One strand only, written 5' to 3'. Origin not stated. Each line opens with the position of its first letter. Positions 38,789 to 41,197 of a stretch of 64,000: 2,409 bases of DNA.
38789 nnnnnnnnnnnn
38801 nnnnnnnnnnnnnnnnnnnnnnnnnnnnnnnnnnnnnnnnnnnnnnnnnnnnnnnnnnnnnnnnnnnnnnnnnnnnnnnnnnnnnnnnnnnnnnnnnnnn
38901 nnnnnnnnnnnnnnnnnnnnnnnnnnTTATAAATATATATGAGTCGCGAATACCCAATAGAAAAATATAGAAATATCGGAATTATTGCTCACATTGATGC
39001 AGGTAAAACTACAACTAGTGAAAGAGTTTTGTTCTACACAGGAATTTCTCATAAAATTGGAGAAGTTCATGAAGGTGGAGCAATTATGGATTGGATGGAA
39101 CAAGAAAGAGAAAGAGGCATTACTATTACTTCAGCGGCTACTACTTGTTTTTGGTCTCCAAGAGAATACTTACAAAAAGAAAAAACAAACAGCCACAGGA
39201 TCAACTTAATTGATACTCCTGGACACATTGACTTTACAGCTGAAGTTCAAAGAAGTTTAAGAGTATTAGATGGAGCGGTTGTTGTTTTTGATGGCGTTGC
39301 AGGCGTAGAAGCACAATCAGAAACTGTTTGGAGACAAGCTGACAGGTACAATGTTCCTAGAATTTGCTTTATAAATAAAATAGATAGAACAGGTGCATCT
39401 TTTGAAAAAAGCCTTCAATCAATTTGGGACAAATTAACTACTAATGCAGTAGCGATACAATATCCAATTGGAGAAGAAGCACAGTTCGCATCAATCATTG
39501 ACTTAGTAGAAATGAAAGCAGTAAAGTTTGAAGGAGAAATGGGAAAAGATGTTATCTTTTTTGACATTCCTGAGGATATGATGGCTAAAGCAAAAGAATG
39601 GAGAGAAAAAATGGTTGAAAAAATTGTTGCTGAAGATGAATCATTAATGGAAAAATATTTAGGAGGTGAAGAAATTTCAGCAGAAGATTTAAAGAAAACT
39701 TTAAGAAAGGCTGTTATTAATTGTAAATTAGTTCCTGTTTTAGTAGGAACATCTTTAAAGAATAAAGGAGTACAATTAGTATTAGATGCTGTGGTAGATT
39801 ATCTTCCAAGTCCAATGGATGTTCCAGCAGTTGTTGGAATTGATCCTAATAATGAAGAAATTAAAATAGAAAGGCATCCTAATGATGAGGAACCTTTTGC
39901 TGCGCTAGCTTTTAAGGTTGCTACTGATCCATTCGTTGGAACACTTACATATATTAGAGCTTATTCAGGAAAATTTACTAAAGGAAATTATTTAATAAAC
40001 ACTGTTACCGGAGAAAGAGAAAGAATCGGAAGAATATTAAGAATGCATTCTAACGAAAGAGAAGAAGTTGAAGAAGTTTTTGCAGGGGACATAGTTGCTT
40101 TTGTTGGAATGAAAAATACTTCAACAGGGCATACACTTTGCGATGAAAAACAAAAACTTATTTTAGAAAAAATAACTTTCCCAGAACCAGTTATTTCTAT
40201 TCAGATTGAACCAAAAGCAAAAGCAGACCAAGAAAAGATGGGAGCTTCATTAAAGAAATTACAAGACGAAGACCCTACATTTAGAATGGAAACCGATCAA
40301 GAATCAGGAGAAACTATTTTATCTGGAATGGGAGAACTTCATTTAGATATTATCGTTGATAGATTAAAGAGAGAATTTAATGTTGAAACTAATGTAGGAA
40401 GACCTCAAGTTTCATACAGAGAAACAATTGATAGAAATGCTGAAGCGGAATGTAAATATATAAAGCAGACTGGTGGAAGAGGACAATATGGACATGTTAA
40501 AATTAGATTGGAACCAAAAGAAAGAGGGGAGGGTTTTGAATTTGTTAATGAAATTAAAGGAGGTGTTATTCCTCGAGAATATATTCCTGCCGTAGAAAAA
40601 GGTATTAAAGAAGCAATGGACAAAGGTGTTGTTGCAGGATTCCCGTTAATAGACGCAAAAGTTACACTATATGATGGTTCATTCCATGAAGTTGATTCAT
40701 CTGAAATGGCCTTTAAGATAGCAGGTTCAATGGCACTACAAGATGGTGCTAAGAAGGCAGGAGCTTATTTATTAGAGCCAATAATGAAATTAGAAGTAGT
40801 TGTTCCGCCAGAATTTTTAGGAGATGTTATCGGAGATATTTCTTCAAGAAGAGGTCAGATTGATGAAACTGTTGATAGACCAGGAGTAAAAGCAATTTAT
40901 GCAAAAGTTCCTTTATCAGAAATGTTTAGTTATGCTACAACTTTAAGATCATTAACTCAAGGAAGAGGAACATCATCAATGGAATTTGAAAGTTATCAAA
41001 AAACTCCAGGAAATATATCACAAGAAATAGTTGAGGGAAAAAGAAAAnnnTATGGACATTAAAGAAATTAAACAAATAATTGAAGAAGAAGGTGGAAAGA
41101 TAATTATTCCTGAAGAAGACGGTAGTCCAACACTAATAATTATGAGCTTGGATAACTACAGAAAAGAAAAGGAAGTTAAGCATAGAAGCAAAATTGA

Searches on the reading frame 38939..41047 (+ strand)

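Call 39: search_protein_families(library=pfam, proteins=[window:38939-41047:+], max_evalue=0.00001)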
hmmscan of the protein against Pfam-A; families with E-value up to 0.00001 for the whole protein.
window:38939-41047:+ (703 aa): 7 families
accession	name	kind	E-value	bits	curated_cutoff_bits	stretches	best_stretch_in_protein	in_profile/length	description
PF00009.33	GTP_EFTU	-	1.9e-61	207.4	26.5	1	9-291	2-188/188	Elongation factor Tu GTP binding domain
PF03764.24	EFG_IV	-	7.5e-49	165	24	1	489-607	1-120/121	Elongation factor G, domain IV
PF14492.12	EFG_III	-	1.4e-33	115.2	27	1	414-487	1-74/75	Elongation Factor G, domain III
PF00679.30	EFG_C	-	1.6e-27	95.8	27.9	1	611-696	2-88/89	Elongation factor G C-terminus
PF03144.31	GTP_EFTU_D2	-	2.6e-16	60.3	30.3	1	334-401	1-73/73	Elongation factor Tu domain 2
PF22042.2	EF-G_D2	-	1.8e-14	54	27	1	319-402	1-83/84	Elongation factor G domain 2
PF16658.11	RF3_C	-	1.2e-07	32.1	40.1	1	422-502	14-94/132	Class II release factor RF3, C-terminal domain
